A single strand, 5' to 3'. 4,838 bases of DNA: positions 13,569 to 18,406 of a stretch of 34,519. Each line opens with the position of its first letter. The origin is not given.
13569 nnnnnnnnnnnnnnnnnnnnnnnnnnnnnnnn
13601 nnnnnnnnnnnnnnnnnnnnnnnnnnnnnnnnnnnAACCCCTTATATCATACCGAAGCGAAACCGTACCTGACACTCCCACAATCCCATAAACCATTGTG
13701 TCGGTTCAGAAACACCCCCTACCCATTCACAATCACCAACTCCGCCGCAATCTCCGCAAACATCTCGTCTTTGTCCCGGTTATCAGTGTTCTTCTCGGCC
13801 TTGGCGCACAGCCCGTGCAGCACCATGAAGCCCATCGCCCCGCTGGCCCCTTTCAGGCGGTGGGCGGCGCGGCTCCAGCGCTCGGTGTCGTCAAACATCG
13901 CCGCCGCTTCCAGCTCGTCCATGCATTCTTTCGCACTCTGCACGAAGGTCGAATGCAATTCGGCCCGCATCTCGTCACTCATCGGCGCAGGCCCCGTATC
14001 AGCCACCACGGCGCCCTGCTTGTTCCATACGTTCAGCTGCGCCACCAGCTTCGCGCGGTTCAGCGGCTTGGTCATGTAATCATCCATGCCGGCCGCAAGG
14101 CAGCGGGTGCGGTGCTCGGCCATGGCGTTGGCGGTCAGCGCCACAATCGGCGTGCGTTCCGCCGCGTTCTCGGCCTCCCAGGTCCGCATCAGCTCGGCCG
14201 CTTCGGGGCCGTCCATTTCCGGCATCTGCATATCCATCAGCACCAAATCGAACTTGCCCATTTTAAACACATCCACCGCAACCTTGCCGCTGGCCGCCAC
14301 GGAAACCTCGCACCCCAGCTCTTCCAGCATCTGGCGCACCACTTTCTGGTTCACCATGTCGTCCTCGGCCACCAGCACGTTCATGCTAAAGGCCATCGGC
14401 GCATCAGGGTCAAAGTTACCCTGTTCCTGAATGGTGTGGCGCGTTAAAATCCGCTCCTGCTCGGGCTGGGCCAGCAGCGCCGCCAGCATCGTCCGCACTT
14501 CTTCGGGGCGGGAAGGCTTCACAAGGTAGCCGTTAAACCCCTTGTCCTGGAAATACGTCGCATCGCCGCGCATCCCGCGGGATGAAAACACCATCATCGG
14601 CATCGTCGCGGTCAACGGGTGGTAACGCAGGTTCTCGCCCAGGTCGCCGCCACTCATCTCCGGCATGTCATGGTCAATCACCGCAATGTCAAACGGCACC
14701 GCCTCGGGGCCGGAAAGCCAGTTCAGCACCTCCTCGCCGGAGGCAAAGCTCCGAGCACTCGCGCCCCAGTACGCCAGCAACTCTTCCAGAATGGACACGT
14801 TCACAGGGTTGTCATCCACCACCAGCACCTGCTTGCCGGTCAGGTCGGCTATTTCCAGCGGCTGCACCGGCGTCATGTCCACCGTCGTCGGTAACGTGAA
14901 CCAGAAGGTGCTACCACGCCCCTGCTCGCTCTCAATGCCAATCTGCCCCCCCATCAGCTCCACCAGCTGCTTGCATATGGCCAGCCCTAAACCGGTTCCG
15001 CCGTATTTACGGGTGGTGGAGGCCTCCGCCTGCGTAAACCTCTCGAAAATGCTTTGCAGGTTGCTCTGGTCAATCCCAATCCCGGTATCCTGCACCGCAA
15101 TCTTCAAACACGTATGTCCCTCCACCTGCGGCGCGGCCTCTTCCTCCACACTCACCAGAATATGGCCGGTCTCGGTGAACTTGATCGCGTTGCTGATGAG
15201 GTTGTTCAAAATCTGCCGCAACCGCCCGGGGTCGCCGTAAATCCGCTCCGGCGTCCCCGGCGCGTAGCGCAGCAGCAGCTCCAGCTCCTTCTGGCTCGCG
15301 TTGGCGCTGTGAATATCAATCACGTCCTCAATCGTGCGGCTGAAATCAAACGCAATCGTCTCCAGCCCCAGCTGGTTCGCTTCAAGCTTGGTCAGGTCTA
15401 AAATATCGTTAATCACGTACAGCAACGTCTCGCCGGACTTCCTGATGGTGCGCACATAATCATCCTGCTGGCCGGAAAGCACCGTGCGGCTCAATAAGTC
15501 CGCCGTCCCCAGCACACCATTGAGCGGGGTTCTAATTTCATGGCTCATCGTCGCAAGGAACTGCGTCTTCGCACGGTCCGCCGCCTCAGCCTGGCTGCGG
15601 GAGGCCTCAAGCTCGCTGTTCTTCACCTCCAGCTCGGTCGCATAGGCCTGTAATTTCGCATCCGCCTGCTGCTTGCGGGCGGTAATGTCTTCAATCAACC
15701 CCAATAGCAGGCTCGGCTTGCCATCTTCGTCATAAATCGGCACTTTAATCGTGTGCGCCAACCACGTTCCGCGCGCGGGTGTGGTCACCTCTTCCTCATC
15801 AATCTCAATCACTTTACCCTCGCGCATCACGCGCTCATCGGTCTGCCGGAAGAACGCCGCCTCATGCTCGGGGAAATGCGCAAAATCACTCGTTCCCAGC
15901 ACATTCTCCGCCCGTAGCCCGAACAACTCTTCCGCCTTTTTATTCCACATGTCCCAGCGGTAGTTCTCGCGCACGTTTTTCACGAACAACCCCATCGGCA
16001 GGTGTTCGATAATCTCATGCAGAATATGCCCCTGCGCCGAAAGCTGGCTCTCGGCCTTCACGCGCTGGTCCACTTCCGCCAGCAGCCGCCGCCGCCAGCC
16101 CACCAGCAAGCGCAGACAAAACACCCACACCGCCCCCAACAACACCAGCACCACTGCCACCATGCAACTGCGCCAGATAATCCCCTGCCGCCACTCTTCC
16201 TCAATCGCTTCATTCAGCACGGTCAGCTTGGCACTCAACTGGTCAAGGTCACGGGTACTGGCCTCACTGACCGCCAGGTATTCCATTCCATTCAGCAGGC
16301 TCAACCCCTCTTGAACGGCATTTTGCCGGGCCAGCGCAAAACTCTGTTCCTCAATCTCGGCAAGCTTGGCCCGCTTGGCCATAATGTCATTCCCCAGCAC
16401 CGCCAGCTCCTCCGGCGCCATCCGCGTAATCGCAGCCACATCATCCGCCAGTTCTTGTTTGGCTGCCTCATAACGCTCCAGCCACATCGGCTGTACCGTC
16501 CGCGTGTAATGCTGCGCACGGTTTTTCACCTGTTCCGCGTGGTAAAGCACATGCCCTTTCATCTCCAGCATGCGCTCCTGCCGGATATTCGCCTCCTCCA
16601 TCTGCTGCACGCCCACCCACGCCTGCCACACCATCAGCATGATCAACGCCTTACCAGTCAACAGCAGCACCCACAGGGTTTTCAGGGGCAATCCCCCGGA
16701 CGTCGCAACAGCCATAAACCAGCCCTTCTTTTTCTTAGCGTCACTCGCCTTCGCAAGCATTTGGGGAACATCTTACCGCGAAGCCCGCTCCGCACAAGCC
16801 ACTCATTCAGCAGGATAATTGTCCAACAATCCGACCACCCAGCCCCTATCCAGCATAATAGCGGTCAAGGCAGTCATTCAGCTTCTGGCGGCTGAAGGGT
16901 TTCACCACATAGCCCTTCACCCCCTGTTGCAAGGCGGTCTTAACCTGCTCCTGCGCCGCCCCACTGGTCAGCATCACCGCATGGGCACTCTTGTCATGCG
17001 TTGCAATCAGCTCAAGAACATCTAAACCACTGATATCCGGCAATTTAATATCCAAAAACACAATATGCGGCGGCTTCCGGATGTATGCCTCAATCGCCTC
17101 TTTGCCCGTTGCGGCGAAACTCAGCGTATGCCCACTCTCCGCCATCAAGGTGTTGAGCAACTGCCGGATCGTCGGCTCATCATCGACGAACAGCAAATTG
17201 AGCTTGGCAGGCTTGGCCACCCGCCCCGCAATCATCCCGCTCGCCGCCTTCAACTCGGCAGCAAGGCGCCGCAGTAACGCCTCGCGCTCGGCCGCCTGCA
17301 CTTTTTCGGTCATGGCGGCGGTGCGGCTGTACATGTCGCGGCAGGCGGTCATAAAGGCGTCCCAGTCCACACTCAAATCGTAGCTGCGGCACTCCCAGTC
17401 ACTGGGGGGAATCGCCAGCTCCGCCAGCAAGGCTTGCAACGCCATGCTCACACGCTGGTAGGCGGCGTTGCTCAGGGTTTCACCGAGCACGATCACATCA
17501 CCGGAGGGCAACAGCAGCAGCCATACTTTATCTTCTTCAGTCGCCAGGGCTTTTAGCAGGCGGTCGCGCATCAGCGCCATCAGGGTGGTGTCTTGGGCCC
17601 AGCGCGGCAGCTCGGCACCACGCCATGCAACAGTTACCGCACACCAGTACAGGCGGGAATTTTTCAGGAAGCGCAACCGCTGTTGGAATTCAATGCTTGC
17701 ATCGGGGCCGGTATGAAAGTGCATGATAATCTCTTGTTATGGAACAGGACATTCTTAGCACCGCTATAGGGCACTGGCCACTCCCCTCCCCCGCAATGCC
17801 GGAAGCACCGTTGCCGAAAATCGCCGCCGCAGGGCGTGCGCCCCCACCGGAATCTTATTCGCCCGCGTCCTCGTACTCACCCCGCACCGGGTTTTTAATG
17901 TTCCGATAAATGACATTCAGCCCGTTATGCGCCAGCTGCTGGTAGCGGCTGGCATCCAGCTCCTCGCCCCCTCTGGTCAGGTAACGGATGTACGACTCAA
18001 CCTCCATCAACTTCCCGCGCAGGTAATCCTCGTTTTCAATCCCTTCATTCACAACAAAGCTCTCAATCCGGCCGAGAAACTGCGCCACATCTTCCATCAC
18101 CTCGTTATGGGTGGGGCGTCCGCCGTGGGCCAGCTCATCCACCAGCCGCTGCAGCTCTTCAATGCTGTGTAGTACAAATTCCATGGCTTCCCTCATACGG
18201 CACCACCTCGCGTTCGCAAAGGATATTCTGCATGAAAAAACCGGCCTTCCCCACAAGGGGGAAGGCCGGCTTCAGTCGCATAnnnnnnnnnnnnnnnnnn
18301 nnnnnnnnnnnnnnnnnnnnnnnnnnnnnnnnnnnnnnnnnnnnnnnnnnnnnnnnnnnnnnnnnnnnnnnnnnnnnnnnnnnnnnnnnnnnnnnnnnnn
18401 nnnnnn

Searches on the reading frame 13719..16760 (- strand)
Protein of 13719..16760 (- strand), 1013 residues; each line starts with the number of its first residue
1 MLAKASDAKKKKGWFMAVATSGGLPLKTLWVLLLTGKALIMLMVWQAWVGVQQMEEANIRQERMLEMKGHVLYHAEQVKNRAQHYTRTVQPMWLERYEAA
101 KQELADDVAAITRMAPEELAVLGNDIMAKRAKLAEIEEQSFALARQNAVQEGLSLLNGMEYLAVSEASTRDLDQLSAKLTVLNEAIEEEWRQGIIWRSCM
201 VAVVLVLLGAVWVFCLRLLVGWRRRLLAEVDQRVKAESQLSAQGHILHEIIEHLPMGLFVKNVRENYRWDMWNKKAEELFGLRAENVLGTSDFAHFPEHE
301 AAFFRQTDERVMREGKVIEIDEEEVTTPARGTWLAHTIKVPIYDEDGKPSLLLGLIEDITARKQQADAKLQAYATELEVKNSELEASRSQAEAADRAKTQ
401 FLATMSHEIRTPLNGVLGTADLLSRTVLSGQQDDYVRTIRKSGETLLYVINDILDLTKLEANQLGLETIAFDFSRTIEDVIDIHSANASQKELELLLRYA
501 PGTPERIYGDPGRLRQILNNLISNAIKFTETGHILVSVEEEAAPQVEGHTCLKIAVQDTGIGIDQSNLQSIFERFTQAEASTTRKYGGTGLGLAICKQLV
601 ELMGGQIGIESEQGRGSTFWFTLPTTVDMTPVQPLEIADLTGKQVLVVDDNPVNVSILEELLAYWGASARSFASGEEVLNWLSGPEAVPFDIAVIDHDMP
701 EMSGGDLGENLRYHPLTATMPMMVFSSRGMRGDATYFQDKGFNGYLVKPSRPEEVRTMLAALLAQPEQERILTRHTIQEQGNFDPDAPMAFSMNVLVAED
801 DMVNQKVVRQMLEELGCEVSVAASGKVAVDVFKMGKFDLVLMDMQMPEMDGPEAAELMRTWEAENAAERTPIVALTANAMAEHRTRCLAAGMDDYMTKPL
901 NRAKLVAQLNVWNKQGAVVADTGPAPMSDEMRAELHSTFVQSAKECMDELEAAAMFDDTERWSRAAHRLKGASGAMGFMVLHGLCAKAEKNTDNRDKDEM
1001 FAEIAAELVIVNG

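Call 12: search_protein_families(library=pfam, proteins=[window:13719-16760:-], max_evalue=0.001)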
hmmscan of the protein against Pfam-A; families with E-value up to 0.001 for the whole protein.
window:13719-16760:- (1013 aa): 8 families
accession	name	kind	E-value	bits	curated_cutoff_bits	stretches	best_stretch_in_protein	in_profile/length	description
PF00072.30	Response_reg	-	1.2e-47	161.1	30.2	2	795-909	1-110/111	Response regulator receiver domain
PF02518.31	HATPase_c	-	1.2e-33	116.3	26.4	1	509-625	1-109/111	Histidine kinase-, DNA gyrase B-, and HSP90-like ATPase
PF00512.31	HisKA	-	8.2e-21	74.3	26.9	1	397-461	1-65/66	His Kinase A (phospho-acceptor) domain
PF08448.16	PAS_4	-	5.4e-16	59.2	23.1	1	252-364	2-110/110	PAS fold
PF01627.28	Hpt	-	6.6e-11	42.7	24.6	1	934-1005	1-75/84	Hpt domain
PF00989.32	PAS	-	5.1e-07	30.1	22.6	1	248-359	4-113/113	PAS fold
PF13426.13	PAS_9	-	2.1e-06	28.4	27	1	259-361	5-103/103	PAS domain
PF23198.2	PDE8A_N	-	0.00033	21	29.6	1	799-897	18-116/147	PDE8A-like, N-terminal domain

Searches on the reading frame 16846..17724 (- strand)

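Call 3: search_protein_families(library=pfam, proteins=[window:16846-17724:-], max_evalue=1)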
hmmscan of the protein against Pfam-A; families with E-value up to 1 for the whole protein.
window:16846-17724:- (292 aa): 2 families
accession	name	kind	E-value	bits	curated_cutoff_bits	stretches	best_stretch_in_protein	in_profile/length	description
PF00072.30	Response_reg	-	5.3e-24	85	30.2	1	178-284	2-108/111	Response regulator receiver domain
PF00215.30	OMPdecase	-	0.043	14.2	27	1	202-267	35-99/221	Orotidine 5'-phosphate decarboxylase / HUMPS family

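Call 4: search_protein_families(library=ncbifam, proteins=[window:16846-17724:-], max_evalue=1)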
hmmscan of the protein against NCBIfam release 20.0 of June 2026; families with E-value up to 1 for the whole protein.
window:16846-17724:- (292 aa): 103 families (the best 25 are shown)
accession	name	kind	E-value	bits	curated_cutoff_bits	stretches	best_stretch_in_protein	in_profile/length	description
NF008469.0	PRK11361.1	equivalog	2.2e-20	72.8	714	1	176-288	6-118/461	acetoacetate metabolism transcriptional regulator AtoC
NF041367.1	CheY_Halo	equivalog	9.5e-20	71.1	200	1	178-285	2-109/114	chemotaxis protein CheY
NF045944.1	ResRegRpaBCyano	equivalog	6.7e-17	61.6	330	1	178-284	1-106/229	response regulator transcription factor RpaB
NF040689.1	MtrAB_MtrA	equivalog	2.1e-16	59.9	300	1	178-282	2-105/219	MtrAB system response regulator MtrA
TIGR02154.1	PhoB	equivalog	1.3e-15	57.3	296.2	1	176-282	4-112/226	phosphate regulon transcriptional regulator PhoB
NF007935.0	PRK10651.1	equivalog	1.3e-15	57.2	250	1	174-287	6-121/216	two-component system response regulator NarL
NF008318.0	PRK11107.1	equivalog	2.4e-15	55.7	890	1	145-290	637-785/920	two-component sensor histidine kinase BarA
NF011874.0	PRK15347.1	equivalog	1.2e-14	53.4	852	1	169-287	685-807/921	two component system sensor kinase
NF052445.1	RespRegMctR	equivalog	2.4e-14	53.3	300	1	175-282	2-111/205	two-component system response regulator MctR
NF051870.1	NAssimRespRegNtrX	equivalog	2.6e-14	53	600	1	176-283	3-112/452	nitrogen assimilation response regulator NtrX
NF008677.0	PRK11697.1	equivalog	1.7e-13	50.5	246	1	175-288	2-114/238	two-component system response regulator BtsR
NF041733.1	resp_reg_CseB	equivalog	4.6e-13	49.1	350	1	176-282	2-107/228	two-component system response regulator CseB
TIGR02956.1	TMAO_torS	equivalog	7.2e-13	47.5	676.5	1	173-289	700-819/967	TMAO reductase system sensor histidine kinase/response regulator TorS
NF033791.1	ActR_PrrA_rreg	equivalog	8.2e-13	48.7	250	1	176-286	3-113/173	ActR/PrrA/RegA family redox response regulator transcription factor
NF008296.0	PRK11083.1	equivalog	1e-12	48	273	1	176-282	5-110/228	two-component system response regulator CreB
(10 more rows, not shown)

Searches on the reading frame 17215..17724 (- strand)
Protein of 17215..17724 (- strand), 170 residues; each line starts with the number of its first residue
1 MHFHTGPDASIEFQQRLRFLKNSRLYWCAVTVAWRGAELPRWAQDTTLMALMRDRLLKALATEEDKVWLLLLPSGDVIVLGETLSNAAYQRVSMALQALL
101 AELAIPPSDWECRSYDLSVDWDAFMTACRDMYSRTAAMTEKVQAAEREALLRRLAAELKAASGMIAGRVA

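Call 80: find_related_loci(query=window:17215-17724:-, collection=metagenome_contigs, flank=10000)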
Query window:17215-17724:- (170 aa) in metagenome_contigs; peptide patterns used: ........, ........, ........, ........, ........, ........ (x = any residue, [..] = any of these).
124 stretches matched a pattern, but none encodes a relative of the query by tblastn (E <= 1e-3).

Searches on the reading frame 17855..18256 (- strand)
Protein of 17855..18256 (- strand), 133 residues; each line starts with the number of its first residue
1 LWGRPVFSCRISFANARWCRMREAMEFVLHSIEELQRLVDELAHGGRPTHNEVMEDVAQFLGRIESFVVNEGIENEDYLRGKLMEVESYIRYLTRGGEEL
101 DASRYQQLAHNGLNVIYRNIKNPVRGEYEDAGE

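Call 3: search_protein_families(library=pfam, proteins=[window:17855-18256:-], max_evalue=1)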
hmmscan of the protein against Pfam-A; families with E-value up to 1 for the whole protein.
window:17855-18256:- (133 aa): 0 families

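Call 4: search_protein_families(library=ncbifam, proteins=[window:17855-18256:-], max_evalue=1)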
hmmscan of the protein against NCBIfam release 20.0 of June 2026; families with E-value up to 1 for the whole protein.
window:17855-18256:- (133 aa): 1 family
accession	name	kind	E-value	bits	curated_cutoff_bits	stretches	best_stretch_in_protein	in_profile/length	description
NF009386.0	PRK12745.1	equivalog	0.14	11.3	250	1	48-87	68-105/259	3-ketoacyl-ACP reductase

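Call 21: search_protein_families(library=phrogs, proteins=[window:17855-18256:-], max_evalue=1)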
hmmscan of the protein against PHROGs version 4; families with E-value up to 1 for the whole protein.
window:17855-18256:- (133 aa): 1 family
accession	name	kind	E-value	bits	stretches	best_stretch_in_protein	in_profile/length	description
phrog_36130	-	unknown function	0.28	12.5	1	20-57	66-100/143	-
